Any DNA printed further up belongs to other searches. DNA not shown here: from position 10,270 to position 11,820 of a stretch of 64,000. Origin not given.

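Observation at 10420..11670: ZnuA-type zinc-binding protein with a ~400-aa beta-propeller (AztD-metallochaperone-like) inserted in its His-rich loop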

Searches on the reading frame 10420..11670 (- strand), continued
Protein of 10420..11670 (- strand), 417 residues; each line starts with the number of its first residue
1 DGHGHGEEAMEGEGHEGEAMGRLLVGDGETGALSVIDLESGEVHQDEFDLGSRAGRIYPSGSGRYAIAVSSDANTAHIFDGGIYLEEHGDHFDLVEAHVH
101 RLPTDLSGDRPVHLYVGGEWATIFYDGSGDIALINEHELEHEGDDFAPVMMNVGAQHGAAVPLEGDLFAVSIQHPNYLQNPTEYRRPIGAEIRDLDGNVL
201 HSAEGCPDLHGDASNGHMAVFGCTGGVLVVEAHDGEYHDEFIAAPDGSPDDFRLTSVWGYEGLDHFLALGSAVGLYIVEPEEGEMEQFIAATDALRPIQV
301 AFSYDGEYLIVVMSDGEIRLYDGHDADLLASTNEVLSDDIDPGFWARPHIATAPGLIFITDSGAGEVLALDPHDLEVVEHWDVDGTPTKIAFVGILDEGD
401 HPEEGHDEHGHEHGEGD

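Call 52: find_homologous_proteins(query=A2, max_evalue=1e-20)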
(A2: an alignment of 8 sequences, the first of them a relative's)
Query A2 (8 sequences) (728 aa, profile of the alignment): 186 proteins with E <= 1e-20 among 8000 candidates; the best 120 are listed.
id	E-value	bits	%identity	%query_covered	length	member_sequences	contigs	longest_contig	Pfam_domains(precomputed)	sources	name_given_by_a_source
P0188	0.0e+0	1063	100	100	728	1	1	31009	PF01297.23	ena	-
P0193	0.0e+0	1048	44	82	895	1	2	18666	PF01297.23,PF09223.18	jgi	jgi:ABC-type Zn uptake system ZnuABC Zn-binding protein ZnuA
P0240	0.0e+0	1043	47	95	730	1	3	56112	PF01297.23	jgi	-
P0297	0.0e+0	1036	47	95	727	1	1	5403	PF01297.23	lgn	-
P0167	0.0e+0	1034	43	95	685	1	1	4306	PF01297.23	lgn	-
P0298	0.0e+0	1017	47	95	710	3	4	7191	PF01297.23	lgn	-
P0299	2.1e-293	993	68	99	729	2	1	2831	PF01297.23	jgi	jgi:ABC-type Zn uptake system ZnuABC Zn-binding protein ZnuA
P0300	2.6e-291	986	46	95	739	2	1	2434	PF01297.23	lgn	-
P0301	1.3e-289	981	47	82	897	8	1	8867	PF01297.23,PF09223.18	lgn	-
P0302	2.2e-288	977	45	84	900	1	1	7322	PF01297.23,PF09223.18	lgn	-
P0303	2.2e-287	973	45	99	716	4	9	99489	PF01297.23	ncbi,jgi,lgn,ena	jgi:ABC-type Zn uptake system ZnuABC Zn-binding protein ZnuA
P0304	1.9e-283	960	46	96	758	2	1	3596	PF01297.23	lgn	-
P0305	3.6e-283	959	48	95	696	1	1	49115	PF01297.23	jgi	jgi:ABC-type Zn uptake system ZnuABC Zn-binding protein ZnuA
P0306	3.2e-281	953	47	95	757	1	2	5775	PF01297.23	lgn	-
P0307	1.4e-280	951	47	95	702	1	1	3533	PF01297.23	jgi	jgi:ABC-type Zn uptake system ZnuABC Zn-binding protein ZnuA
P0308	6.9e-277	939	45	100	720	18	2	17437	PF01297.23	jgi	jgi:ABC-type Zn uptake system ZnuABC Zn-binding protein ZnuA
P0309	2.6e-276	937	47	95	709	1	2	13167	PF01297.23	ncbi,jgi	jgi:ABC-type Zn uptake system ZnuABC Zn-binding protein ZnuA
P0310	4.8e-275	933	47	96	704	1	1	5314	PF01297.23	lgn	-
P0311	1.3e-274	931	47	96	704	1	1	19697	PF01297.23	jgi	-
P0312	1.6e-273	927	44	100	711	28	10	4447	PF01297.23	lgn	-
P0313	1.9e-273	927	45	100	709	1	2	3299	PF01297.23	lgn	-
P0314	5.2e-273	926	46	95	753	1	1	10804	PF01297.23,PF10986.15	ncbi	-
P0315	8.3e-273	925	47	95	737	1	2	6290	PF01297.23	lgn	-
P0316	1.2e-272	925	49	79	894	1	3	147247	PF01297.23,PF09223.18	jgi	jgi:ABC-type Zn uptake system ZnuABC Zn-binding protein ZnuA/Zn/Cd-binding protein ZinT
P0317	2.0e-272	924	48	95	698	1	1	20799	PF01297.23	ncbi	-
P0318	8.1e-272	922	46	95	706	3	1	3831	PF01297.23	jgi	-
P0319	7.4e-271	919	46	95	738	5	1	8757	PF01297.23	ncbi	-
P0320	1.0e-270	918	43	80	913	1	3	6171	PF01297.23,PF09223.18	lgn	-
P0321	3.8e-270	916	44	96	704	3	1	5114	PF01297.23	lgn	-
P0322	7.4e-270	915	46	100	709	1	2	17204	PF01297.23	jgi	jgi:ABC-type Zn uptake system ZnuABC Zn-binding protein ZnuA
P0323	1.3e-269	915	47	95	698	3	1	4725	PF01297.23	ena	-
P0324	2.8e-269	913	47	96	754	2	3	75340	PF01297.23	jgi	-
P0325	2.8e-269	913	49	79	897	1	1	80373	PF01297.23,PF09223.18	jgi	jgi:ABC-type Zn uptake system ZnuABC Zn-binding protein ZnuA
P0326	2.8e-269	913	44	100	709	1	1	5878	PF01297.23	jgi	jgi:ABC-type Zn uptake system ZnuABC Zn-binding protein ZnuA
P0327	4.4e-269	913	42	79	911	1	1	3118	PF01297.23,PF09223.18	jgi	jgi:ABC-type Zn uptake system ZnuABC Zn-binding protein ZnuA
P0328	2.5e-268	910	41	79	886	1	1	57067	PF01297.23,PF09223.18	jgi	jgi:ABC-type Zn uptake system ZnuABC Zn-binding protein ZnuA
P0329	3.3e-268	910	44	99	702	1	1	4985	PF01297.23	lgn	-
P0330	9.1e-267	905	46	96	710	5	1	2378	PF01297.23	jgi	-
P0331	1.4e-266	905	46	96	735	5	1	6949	PF01297.23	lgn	-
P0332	2.1e-266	904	44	95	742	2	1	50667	PF01297.23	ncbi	-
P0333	3.5e-266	903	46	100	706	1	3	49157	PF01297.23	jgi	jgi:ABC-type Zn uptake system ZnuABC Zn-binding protein ZnuA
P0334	1.9e-264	897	47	95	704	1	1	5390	PF01297.23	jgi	jgi:ABC-type Zn uptake system ZnuABC Zn-binding protein ZnuA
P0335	2.4e-264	897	45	97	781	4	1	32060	PF01297.23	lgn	-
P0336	2.8e-264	897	45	95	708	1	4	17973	PF01297.23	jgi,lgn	jgi:ABC-type Zn uptake system ZnuABC Zn-binding protein ZnuA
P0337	8.3e-264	895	45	95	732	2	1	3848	PF01297.23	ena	-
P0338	9.5e-264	895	45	95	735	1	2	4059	PF01297.23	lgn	-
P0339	7.9e-263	892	45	95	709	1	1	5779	PF01297.23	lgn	-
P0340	8.2e-263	892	46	100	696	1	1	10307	PF01297.23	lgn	-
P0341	2.1e-262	891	44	95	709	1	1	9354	PF01297.23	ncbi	-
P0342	1.6e-261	888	44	95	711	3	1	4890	PF01297.23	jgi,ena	-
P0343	3.9e-261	887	42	100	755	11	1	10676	PF01297.23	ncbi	-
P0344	1.2e-260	885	45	96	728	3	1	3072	PF01297.23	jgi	jgi:ABC-type Zn uptake system ZnuABC Zn-binding protein ZnuA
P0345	1.6e-259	881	43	100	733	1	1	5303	PF01297.23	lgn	-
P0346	6.4e-257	873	43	100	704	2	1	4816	PF01297.23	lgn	-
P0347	3.2e-256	870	46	80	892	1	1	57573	PF01297.23,PF09223.18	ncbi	-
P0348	3.7e-255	867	43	99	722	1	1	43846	PF01297.23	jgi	-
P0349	3.2e-254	864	42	96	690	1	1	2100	PF01297.23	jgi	jgi:ABC-type Zn uptake system ZnuABC Zn-binding protein ZnuA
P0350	6.5e-254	863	42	96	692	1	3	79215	PF01297.23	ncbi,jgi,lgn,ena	jgi:ABC-type Zn uptake system ZnuABC Zn-binding protein ZnuA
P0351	1.3e-253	862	42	96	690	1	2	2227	PF01297.23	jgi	jgi:ABC-type Zn uptake system ZnuABC Zn-binding protein ZnuA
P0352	1.9e-253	861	42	96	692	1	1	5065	PF01297.23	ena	-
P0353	2.6e-253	861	42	96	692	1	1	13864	PF01297.23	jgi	-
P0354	5.4e-253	860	41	96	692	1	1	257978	PF01297.23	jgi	jgi:ABC-type Zn uptake system ZnuABC Zn-binding protein ZnuA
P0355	1.4e-252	858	42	96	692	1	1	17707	PF01297.23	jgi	-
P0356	3.2e-249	847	42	95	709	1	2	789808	PF01297.23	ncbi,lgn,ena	-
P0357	9.0e-249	846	51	97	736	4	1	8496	PF01297.23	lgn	-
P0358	1.0e-247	842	42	96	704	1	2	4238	PF01297.23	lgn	-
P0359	1.2e-243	829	48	80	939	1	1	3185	PF01297.23,PF09223.18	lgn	-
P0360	3.3e-243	827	40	100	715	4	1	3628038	PF01297.23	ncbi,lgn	ncbi:zinc ABC transporter substrate-binding protein [Aggregatilineales bacterium SYSU G02658]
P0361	6.8e-243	826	41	100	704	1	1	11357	PF01297.23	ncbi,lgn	-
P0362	2.8e-227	775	42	85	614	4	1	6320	PF01297.23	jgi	jgi:ABC-type Zn uptake system ZnuABC Zn-binding protein ZnuA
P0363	2.6e-218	745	42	80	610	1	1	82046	PF01297.23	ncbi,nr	ncbi:MAG: zinc ABC transporter substrate-binding protein [Chloroflexi bacterium]|nr:zinc ABC transpo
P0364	2.6e-212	725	49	80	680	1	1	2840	PF01297.23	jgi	jgi:hypothetical protein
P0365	1.0e-200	687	41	79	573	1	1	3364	PF01297.23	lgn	-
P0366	1.6e-193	663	68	69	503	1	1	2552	PF01297.23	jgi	jgi:ABC-type Zn uptake system ZnuABC Zn-binding protein ZnuA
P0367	5.8e-170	585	32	95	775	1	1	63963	PF01297.23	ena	-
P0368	6.4e-168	578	33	96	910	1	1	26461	PF01297.23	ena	-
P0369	1.1e-167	578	35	95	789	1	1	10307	PF01297.23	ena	-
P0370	1.7e-167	577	33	96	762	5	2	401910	PF01297.23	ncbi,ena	-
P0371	4.2e-166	572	34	96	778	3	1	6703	PF01297.23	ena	-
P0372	1.4e-162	561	33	95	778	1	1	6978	PF01297.23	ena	-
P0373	3.5e-162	559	34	96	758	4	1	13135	PF01297.23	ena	-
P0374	5.5e-161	555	32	96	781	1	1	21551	PF01297.23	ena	-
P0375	6.9e-161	555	34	95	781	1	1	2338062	PF01297.23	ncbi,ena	-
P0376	7.0e-161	555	34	95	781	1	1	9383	PF01297.23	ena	-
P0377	4.3e-160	553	33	96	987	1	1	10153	PF01297.23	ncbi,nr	ncbi:MAG: hypothetical protein F4Y50_04175 [Dehalococcoidia bacterium]|nr:hypothetical protein [Deha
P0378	2.3e-159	550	31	96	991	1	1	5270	PF01297.23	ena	-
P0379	2.2e-158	547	31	96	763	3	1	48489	PF01297.23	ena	-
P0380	1.7e-157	544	34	94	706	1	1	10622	PF01297.23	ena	-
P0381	5.6e-157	542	32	96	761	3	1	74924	PF01297.23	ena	-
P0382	9.9e-156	538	40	61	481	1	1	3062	PF01297.23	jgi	jgi:hypothetical protein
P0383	3.1e-151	523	44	57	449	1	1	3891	PF01297.23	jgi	jgi:hypothetical protein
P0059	1.2e-150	521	33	95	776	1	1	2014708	PF01297.23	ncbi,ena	-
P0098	1.6e-150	521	31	96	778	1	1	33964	PF01297.23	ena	-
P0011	4.2e-150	519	32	97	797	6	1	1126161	PF01297.23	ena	-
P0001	1.5e-145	504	32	95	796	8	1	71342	PF01297.23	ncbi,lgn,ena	-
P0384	3.3e-144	500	45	51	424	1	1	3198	PF01297.23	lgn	-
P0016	3.5e-144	500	30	100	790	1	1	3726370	PF01297.23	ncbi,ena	-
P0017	4.6e-143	496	31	97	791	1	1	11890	PF01297.23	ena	-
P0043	9.1e-141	489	28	95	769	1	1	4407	PF01297.23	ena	-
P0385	9.4e-138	479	32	86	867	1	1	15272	PF01297.23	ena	-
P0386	2.0e-136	474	51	39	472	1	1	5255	PF01297.23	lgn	-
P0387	1.9e-135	471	62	28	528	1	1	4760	PF01297.23,PF09223.18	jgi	jgi:ABC-type Zn uptake system ZnuABC Zn-binding protein ZnuA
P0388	1.7e-134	468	66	25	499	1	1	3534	PF01297.23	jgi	jgi:manganese/iron transport system substrate-binding protein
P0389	1.1e-133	465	64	25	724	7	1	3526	PF01297.23,PF09223.18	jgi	-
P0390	5.6e-133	463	61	25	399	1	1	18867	PF01297.23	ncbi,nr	ncbi:MAG: zinc ABC transporter solute-binding protein [Anaerolineales bacterium]|nr:zinc ABC transpo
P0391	9.2e-133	462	60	24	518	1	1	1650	PF01297.23,PF09223.18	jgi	jgi:ABC-type Zn uptake system ZnuABC Zn-binding protein ZnuA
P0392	2.0e-132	461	63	24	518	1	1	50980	PF01297.23,PF09223.18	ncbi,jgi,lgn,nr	ncbi:MAG: zinc ABC transporter substrate-binding protein [Anaerolineae bacterium]|jgi:ABC-type Zn up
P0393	1.2e-131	458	76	26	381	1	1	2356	PF01297.23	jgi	-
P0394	2.0e-131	458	62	24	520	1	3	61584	PF01297.23,PF09223.18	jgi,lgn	jgi:ABC-type Zn uptake system ZnuABC Zn-binding protein ZnuA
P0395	3.2e-130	454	59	28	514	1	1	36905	PF01297.23,PF09223.18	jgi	-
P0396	5.8e-129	450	64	24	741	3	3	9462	PF01297.23,PF09223.18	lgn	-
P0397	4.2e-128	447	33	23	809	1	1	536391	PF01297.23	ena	-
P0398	5.1e-126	440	58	26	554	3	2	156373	PF01297.23,PF09223.18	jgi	jgi:ABC-type Zn uptake system ZnuABC Zn-binding protein ZnuA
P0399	9.0e-126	439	65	26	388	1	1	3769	PF01297.23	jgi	jgi:ABC-type Zn uptake system ZnuABC Zn-binding protein ZnuA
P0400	7.0e-125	436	57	28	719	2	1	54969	PF01297.23,PF09223.18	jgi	jgi:ABC-type Zn uptake system ZnuABC Zn-binding protein ZnuA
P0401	2.5e-123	431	57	26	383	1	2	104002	PF01297.23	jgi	jgi:zinc/manganese transport system substrate-binding protein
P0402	4.7e-123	430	54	26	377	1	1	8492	PF01297.23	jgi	jgi:ABC-type Zn uptake system ZnuABC Zn-binding protein ZnuA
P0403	5.2e-123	430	47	29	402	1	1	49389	PF01297.23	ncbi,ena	-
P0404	9.8e-122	426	65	24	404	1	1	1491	PF01297.23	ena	-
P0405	2.5e-121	424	57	25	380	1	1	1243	PF01297.23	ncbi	-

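Call 54: find_encoding_contigs(protein=P0360, flank=8000, max_places=2)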
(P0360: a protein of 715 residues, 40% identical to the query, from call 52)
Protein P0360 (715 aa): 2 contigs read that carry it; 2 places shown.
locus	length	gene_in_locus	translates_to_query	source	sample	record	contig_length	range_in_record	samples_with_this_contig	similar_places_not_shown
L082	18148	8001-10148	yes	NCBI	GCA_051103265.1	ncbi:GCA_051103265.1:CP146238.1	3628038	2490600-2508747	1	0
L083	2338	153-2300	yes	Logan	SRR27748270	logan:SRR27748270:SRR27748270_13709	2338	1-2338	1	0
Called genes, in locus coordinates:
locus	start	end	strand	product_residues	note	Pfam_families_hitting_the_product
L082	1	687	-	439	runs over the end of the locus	PF00005:ABC_tran, PF13304:AAA_21 (faint), PF09821:AAA_assoc_C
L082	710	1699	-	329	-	PF00528:BPD_transp_1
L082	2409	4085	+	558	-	-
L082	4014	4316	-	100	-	-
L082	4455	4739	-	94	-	-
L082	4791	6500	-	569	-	PF01268:FTHFS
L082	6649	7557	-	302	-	PF00069:Pkinase, PF07714:PK_Tyr_Ser-Thr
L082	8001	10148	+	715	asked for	PF01297:ZnuA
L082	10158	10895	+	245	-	PF00005:ABC_tran, PF02463:SMC_N (faint), PF13304:AAA_21 (weak)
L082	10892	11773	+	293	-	PF00950:ABC-3, PF01032:FecCD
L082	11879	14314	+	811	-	-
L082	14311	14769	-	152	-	-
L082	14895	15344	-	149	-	-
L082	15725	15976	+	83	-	-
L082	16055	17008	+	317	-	-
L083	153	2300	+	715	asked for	PF01297:ZnuA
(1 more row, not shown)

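Call 55: find_encoding_contigs(protein=P0347, flank=8000, max_places=2)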
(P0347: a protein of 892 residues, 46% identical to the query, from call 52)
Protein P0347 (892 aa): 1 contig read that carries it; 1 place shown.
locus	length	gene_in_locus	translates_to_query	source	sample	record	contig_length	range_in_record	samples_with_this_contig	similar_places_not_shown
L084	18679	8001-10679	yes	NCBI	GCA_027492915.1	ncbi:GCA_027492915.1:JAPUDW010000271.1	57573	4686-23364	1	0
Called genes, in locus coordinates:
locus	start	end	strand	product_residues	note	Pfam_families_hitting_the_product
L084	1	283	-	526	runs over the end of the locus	PF00144:Beta-lactamase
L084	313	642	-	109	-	PF03992:ABM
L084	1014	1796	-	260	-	-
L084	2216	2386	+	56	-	-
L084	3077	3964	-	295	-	PF27100:DcsG_N, PF02955:GSH-S_ATP (weak)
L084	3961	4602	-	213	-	PF05724:TPMT (weak), PF13489:Methyltransf_23 (weak), PF08241:Methyltransf_11, PF13649:Methyltransf_25, PF08242:Methyltransf_12 (weak)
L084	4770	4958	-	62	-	-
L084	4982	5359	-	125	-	PF02492:cobW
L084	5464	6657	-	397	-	PF02492:cobW, PF03193:RsgA_GTPase (faint), PF07683:CobW_C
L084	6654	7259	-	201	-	-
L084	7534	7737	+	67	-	-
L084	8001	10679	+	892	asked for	PF01297:ZnuA, PF09223:ZinT, PF01297:ZnuA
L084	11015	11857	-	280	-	PF00005:ABC_tran, PF13304:AAA_21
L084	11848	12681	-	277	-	-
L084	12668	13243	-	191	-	PF04542:Sigma70_r2, PF08281:Sigma70_r4_2, PF04545:Sigma70_r4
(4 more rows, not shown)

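Call 56: list_cluster_members(proteins=[P0141, P0144, P0139, P0148, P0162, P0164, P0159, P0160, P0274, P0240])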
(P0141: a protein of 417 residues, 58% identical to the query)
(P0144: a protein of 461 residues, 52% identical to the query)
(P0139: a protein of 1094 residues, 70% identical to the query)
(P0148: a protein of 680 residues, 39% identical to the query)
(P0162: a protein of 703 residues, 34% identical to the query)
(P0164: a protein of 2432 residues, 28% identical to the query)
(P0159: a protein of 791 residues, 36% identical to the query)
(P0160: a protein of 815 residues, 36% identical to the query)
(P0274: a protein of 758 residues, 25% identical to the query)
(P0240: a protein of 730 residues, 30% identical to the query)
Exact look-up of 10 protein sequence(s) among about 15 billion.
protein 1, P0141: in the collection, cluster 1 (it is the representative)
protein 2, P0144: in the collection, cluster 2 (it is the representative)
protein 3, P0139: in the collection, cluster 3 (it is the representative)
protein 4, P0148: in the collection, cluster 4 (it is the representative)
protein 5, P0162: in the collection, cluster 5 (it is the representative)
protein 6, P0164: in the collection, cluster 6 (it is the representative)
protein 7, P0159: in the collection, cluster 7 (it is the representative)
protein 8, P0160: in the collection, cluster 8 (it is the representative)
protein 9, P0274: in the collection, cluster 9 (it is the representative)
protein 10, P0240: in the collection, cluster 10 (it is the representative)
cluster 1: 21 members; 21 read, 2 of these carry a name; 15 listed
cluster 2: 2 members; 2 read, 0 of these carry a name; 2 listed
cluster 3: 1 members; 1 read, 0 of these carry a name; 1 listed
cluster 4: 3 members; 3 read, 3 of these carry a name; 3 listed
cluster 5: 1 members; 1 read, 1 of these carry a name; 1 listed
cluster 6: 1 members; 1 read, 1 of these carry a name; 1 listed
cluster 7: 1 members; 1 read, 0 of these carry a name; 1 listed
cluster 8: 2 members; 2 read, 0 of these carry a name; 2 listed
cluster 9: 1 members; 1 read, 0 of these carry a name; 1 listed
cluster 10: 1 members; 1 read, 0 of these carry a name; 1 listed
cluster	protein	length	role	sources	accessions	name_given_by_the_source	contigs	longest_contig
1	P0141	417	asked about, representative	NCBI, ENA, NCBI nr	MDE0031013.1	MAG: hypothetical protein OXU42_16625 [Deltaproteobacteria bacterium] | hypothetical protein [Deltaproteobacteria bacterium]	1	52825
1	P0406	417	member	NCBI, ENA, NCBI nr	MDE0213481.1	MAG: hypothetical protein OXN22_05305 [Deltaproteobacteria bacterium] | hypothetical protein [Deltaproteobacteria bacterium]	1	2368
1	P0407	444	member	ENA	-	-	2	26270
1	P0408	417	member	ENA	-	-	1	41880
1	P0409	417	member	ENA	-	-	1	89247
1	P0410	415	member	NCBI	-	-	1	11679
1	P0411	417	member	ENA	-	-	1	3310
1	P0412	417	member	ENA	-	-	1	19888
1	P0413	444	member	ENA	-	-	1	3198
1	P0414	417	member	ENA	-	-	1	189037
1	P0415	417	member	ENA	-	-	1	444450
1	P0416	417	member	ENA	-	-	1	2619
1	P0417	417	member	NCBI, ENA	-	-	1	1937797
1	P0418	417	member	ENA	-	-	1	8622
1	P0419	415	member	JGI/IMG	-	-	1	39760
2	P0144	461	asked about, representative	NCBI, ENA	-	-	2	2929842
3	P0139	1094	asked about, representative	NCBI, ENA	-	-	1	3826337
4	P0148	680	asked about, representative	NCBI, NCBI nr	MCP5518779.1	MAG: TIGR03769 domain-containing protein [Verrucomicrobiales bacterium] | TIGR03769 domain-containing protein [Verrucomicrobiales bacterium]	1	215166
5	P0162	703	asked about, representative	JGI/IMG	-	surface-anchored protein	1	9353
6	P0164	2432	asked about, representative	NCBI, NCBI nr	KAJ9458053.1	Histidine-rich membrane protein KE4-like protein 1 [Diplonema papillatum]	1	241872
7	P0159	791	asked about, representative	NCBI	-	-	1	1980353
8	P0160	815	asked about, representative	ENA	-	-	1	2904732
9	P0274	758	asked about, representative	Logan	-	-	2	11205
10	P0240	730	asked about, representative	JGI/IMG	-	-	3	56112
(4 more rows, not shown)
